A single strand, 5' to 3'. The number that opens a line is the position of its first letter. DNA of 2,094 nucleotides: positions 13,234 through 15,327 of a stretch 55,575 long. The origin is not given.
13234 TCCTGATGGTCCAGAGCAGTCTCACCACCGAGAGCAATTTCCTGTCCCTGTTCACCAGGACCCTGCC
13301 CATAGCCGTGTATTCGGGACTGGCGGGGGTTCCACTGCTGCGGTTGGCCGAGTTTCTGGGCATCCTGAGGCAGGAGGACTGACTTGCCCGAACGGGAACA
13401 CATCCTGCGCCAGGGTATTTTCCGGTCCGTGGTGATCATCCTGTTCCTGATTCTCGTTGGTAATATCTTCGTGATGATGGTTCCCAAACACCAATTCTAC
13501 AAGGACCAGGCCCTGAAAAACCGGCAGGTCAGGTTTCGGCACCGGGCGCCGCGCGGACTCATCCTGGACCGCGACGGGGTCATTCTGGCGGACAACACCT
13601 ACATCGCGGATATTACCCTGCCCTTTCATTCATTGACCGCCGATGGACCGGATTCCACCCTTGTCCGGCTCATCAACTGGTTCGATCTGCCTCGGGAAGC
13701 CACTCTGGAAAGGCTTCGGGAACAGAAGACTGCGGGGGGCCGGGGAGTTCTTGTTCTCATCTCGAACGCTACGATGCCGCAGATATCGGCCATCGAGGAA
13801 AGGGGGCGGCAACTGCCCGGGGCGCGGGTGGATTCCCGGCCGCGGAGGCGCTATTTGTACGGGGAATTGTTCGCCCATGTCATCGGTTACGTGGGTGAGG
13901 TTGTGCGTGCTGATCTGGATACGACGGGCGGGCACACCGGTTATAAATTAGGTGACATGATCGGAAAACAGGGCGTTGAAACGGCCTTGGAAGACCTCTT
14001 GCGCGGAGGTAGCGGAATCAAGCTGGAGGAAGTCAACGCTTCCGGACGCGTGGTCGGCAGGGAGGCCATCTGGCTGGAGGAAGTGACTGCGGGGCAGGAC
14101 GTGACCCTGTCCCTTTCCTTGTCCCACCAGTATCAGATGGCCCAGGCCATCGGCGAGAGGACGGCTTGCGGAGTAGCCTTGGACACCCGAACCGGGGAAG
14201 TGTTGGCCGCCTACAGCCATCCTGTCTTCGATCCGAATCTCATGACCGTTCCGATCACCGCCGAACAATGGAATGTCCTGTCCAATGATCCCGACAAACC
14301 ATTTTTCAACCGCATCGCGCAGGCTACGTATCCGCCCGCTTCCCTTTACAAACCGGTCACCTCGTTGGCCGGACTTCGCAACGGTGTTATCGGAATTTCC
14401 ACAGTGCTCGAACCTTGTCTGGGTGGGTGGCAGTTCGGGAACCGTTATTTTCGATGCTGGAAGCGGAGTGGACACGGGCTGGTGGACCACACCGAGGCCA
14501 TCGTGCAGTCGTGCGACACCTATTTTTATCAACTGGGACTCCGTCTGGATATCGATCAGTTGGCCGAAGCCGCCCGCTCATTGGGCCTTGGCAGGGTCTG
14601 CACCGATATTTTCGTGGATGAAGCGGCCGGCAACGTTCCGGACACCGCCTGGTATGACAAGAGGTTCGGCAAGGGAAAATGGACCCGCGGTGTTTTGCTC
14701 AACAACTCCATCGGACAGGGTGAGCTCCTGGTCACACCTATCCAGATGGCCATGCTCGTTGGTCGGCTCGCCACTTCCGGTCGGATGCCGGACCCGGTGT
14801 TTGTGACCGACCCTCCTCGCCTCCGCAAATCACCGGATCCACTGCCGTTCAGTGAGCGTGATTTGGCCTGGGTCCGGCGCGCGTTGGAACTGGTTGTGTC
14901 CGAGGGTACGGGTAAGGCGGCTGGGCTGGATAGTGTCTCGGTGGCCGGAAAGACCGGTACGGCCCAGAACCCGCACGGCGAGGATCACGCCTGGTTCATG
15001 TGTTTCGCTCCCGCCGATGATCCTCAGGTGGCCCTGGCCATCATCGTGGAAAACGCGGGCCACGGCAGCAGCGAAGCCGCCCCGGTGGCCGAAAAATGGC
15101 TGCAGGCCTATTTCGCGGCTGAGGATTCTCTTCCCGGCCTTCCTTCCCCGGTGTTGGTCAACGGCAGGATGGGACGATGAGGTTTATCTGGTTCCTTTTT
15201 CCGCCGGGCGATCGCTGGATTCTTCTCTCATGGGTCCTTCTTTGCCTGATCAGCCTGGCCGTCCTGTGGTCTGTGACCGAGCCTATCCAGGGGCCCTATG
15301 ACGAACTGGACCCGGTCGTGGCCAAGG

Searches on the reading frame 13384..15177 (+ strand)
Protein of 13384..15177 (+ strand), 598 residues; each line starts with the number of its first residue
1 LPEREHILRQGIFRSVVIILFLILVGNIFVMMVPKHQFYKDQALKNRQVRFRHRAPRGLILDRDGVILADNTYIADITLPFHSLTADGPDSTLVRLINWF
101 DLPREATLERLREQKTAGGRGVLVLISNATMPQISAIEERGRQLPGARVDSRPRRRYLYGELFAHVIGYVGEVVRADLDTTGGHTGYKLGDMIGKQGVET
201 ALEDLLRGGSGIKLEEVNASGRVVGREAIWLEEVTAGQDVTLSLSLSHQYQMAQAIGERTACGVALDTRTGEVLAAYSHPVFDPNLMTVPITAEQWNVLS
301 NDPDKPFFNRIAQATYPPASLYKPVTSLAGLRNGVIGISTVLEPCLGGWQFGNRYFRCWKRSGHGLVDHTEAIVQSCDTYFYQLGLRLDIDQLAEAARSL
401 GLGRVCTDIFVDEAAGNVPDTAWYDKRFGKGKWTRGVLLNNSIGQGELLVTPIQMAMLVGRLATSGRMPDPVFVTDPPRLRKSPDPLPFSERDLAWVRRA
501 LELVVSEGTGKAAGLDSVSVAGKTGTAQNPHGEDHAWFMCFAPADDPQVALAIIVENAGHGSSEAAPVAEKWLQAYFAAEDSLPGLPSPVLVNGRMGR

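Call 23: search_protein_families(library=pfam, proteins=[window:13384-15177:+], max_evalue=0.00001)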
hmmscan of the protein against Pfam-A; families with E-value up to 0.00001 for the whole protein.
window:13384-15177:+ (598 aa): 2 families
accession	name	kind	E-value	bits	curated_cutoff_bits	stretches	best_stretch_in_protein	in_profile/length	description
PF00905.27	Transpeptidase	-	2.6e-51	175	22.1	1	262-573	2-298/299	Penicillin binding protein transpeptidase domain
PF03717.20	PBP_dimer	-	1.1e-34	120.9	24.4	1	54-226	3-178/180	Penicillin-binding Protein dimerisation domain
